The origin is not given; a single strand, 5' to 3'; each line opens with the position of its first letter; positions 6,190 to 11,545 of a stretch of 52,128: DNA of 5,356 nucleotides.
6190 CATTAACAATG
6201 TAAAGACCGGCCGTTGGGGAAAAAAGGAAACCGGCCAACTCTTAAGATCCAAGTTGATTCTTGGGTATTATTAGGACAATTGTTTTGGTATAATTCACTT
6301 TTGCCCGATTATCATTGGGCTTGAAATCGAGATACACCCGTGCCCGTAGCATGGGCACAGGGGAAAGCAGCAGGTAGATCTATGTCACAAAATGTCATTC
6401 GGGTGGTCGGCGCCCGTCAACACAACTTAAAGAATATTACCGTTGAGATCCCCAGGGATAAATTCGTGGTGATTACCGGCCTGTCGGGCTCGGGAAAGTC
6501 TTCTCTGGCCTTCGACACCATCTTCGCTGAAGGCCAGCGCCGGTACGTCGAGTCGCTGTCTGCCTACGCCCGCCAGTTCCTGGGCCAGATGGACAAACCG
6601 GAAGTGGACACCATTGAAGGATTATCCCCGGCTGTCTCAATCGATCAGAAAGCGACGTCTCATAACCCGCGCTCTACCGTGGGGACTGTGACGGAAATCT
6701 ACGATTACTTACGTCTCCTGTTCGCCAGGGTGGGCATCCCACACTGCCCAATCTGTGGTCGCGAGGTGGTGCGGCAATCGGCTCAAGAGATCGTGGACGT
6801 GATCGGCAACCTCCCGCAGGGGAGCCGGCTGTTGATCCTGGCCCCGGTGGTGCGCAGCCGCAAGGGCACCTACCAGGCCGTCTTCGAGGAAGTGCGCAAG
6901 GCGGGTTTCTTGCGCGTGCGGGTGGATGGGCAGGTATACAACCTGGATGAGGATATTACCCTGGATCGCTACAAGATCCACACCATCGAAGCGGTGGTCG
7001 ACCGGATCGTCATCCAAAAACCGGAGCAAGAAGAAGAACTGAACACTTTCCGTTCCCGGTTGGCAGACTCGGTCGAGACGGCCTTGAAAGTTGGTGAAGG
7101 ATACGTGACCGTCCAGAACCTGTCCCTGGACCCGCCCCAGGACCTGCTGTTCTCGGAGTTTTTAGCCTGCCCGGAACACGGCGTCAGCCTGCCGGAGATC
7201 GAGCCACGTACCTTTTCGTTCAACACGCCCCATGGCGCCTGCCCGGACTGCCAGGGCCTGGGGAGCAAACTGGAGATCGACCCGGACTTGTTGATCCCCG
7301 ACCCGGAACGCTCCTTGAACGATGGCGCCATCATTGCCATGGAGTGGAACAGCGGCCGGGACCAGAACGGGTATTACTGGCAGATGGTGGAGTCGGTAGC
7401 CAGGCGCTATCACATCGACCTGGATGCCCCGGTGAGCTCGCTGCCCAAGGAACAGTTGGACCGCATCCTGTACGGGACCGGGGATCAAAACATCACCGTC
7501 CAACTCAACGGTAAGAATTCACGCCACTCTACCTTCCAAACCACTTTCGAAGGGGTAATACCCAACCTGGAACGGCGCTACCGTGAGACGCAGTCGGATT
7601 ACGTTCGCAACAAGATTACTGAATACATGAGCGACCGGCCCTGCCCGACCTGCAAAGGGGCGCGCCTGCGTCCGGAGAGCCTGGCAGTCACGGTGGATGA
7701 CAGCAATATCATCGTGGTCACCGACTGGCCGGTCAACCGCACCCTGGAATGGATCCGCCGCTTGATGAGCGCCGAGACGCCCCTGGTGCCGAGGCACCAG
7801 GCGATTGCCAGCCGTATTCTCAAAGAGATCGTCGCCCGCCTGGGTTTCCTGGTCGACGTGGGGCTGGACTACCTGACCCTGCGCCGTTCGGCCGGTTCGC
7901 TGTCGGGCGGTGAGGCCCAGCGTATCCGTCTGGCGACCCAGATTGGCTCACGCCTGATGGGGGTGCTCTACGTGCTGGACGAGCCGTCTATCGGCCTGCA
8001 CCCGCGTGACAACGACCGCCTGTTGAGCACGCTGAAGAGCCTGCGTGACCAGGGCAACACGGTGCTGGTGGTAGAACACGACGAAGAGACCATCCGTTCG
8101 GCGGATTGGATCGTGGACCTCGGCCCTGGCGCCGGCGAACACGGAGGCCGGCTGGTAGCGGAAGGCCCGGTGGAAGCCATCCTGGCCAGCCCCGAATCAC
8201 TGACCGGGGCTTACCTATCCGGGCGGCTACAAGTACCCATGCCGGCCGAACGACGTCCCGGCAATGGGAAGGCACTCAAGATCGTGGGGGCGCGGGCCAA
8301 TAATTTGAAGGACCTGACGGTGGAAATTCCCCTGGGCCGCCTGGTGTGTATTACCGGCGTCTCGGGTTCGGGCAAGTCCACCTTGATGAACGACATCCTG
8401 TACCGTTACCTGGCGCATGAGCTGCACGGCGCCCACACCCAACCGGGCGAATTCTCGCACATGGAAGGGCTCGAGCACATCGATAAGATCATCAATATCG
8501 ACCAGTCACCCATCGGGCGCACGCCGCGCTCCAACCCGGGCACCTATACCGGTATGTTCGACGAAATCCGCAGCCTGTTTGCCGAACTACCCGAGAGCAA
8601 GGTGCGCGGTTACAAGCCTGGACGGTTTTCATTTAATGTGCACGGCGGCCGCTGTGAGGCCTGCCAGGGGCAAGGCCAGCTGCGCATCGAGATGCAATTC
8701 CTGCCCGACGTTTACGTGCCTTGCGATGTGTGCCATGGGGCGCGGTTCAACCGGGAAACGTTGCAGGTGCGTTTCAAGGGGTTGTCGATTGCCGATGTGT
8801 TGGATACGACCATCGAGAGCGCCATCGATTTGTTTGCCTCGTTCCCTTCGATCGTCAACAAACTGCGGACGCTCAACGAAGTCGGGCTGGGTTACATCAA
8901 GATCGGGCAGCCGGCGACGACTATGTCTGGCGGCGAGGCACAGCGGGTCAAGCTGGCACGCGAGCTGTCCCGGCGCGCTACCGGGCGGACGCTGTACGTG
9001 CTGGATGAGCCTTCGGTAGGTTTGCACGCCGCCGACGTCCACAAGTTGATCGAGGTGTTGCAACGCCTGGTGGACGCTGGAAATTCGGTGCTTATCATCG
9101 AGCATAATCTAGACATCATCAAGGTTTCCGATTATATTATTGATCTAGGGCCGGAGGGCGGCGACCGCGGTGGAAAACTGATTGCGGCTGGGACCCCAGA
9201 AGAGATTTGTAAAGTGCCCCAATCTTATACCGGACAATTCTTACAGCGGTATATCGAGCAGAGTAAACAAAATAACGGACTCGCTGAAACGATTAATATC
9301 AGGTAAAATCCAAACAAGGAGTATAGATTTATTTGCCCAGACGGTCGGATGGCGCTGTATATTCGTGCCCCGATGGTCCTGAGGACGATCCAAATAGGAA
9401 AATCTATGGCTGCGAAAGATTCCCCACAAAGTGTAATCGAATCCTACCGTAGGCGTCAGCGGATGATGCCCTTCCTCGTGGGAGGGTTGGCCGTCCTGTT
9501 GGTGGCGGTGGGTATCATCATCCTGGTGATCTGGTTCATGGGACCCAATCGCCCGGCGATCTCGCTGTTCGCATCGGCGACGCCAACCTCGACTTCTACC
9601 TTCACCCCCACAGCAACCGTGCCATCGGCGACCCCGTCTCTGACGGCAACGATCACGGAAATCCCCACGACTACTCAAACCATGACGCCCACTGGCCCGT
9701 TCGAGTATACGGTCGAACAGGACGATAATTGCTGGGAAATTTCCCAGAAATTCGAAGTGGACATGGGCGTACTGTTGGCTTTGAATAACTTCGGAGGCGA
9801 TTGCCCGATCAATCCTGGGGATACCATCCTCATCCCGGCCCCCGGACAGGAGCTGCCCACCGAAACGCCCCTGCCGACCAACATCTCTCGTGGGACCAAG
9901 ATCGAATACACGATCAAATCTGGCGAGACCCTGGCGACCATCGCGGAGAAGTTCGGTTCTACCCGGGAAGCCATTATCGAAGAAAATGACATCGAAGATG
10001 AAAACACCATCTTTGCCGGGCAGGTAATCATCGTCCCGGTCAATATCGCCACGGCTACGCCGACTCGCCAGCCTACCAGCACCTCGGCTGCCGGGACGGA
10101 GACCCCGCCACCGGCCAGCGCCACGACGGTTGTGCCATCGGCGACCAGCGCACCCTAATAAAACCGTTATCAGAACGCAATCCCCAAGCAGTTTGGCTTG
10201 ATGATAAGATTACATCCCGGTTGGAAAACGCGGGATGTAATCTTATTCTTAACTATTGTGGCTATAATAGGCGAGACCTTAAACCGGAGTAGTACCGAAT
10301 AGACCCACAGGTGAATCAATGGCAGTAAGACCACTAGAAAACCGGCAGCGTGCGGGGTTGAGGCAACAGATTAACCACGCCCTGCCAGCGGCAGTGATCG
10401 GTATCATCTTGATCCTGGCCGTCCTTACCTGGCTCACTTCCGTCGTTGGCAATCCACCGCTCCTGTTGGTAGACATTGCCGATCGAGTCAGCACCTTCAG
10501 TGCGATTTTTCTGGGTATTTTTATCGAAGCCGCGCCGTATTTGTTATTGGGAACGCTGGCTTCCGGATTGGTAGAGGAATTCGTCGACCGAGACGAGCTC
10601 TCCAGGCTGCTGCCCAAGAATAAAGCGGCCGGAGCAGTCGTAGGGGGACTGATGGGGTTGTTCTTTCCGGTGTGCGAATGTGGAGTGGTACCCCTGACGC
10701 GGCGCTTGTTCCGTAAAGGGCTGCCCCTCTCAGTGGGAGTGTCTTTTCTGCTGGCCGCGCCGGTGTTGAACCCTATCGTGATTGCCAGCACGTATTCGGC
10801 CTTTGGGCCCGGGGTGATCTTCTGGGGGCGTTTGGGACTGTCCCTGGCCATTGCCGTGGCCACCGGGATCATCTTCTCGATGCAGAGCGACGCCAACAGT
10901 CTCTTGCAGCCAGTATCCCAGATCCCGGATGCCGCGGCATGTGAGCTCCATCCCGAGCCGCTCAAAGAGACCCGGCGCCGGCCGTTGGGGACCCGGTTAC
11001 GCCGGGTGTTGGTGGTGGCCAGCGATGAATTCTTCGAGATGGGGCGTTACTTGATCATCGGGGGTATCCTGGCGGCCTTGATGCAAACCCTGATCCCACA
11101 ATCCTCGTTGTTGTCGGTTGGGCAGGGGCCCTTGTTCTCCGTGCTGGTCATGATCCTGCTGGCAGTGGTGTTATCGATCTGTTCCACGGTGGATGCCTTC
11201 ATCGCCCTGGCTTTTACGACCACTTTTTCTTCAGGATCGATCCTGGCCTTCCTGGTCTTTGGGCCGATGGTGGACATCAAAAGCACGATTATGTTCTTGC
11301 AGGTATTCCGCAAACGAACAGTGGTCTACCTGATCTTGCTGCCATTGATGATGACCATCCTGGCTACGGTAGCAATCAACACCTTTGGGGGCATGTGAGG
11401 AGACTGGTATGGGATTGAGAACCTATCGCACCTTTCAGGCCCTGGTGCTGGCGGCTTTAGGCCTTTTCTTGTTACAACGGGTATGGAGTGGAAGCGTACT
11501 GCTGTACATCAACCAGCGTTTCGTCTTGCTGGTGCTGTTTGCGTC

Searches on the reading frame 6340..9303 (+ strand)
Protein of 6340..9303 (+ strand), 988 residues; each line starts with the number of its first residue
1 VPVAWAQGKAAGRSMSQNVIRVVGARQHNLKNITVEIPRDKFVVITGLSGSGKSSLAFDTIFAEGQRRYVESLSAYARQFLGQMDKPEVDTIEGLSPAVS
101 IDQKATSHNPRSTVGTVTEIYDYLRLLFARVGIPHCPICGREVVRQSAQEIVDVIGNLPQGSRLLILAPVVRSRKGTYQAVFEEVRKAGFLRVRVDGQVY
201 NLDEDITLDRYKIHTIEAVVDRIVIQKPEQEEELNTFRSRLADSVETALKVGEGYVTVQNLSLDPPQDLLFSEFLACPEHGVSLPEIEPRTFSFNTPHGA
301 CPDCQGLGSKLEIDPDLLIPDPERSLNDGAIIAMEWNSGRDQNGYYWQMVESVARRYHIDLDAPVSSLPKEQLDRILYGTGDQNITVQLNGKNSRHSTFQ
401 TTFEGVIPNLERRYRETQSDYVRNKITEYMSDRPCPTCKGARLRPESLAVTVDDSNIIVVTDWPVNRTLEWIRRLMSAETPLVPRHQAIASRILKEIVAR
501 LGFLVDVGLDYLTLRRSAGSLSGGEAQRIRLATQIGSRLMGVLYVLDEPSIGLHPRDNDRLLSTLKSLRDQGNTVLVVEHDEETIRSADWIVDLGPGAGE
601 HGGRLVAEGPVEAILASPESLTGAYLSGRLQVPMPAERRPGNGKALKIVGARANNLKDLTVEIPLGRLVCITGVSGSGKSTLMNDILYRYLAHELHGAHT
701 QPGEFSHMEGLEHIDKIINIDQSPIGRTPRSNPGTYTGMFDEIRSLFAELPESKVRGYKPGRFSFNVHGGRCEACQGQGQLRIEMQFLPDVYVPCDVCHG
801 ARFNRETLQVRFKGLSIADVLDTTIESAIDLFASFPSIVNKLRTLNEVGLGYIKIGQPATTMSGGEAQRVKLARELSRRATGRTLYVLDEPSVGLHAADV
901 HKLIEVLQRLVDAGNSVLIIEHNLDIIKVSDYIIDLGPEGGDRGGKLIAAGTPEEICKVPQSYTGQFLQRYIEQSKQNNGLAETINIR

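Call 64: search_protein_families(library=pfam, proteins=[window:6340-9303:+], max_evalue=0.00001)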
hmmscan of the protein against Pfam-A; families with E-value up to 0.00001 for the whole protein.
window:6340-9303:+ (988 aa): 10 families
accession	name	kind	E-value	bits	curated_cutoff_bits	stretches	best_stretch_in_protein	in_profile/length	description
PF17755.6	UvrA_DNA-bind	-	3.9e-39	133.8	23.2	1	314-427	1-109/110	UvrA DNA-binding domain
PF17760.6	UvrA_inter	-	7.3e-37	126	23.3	1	146-260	1-107/109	UvrA interaction domain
PF00005.33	ABC_tran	-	1.6e-20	74.6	25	0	656-689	1-34/137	ABC transporter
PF02463.25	SMC_N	-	1.1e-12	48.3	40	0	383-592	107-209/220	RecF/RecN/SMC N terminal domain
PF13191.12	AAA_16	-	9.4e-10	39.7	32.6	0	665-701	23-56/167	AAA ATPase domain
PF13304.12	AAA_21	-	3.7e-09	37.5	27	0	858-910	234-286/304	AAA domain, putative AbiEii toxin, Type IV TA system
PF13555.12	AAA_29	-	6.6e-08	32.6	27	0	661-683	17-39/61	P-loop containing region of AAA domain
PF20720.3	nSTAND3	-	3.6e-07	30.4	27.2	0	667-718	18-61/155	Novel STAND NTPase 3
PF20703.3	nSTAND1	-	4e-07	30.4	27.1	0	26-58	19-51/379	Novel STAND NTPase 1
PF03193.22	RsgA_GTPase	-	2e-06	28.2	30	0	652-687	93-127/174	RsgA GTPase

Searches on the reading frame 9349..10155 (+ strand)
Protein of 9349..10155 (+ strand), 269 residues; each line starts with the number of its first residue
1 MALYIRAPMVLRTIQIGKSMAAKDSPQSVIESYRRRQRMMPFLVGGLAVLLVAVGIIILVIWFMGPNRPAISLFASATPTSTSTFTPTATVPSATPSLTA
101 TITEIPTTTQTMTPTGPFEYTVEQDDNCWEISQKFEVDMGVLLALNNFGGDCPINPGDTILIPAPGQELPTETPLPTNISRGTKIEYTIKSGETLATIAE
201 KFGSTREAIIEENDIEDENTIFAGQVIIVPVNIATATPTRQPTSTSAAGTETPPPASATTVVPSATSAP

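Call 64: search_protein_families(library=pfam, proteins=[window:9349-10155:+], max_evalue=0.00001)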
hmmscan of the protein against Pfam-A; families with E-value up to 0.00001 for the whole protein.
window:9349-10155:+ (269 aa): 3 families
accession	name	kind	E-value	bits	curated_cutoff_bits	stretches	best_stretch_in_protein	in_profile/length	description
PF01476.26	LysM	-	4e-23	81.5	20.9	2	187-230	1-43/43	LysM domain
PF23473.1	LysM3_LYK4_5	-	1.6e-13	50.9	29.3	1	187-230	5-47/48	LYK4/5 LysM3 domain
PF23446.1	LysM1_NFP_LYK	-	1.5e-08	35.8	36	0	193-232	16-56/60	NFP/LYK LysM1 domain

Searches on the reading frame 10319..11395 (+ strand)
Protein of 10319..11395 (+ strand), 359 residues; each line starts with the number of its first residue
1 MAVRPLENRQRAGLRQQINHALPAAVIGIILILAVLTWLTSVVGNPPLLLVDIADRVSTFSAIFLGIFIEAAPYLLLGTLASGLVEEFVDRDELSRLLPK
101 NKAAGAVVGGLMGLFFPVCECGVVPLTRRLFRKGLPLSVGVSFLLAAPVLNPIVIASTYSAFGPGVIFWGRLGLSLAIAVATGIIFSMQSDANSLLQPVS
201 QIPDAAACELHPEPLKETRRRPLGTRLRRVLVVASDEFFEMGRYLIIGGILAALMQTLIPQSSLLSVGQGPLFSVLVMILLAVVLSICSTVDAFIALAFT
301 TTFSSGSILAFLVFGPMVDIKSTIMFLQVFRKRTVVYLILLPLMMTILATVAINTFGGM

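Call 64: search_protein_families(library=pfam, proteins=[window:10319-11395:+], max_evalue=0.00001)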
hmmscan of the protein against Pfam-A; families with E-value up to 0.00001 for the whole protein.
window:10319-11395:+ (359 aa): 1 family
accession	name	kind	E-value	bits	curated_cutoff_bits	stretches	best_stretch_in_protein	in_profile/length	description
PF03773.19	ArsP_1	-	3.6e-74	250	32.3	1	59-354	4-293/294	Predicted permease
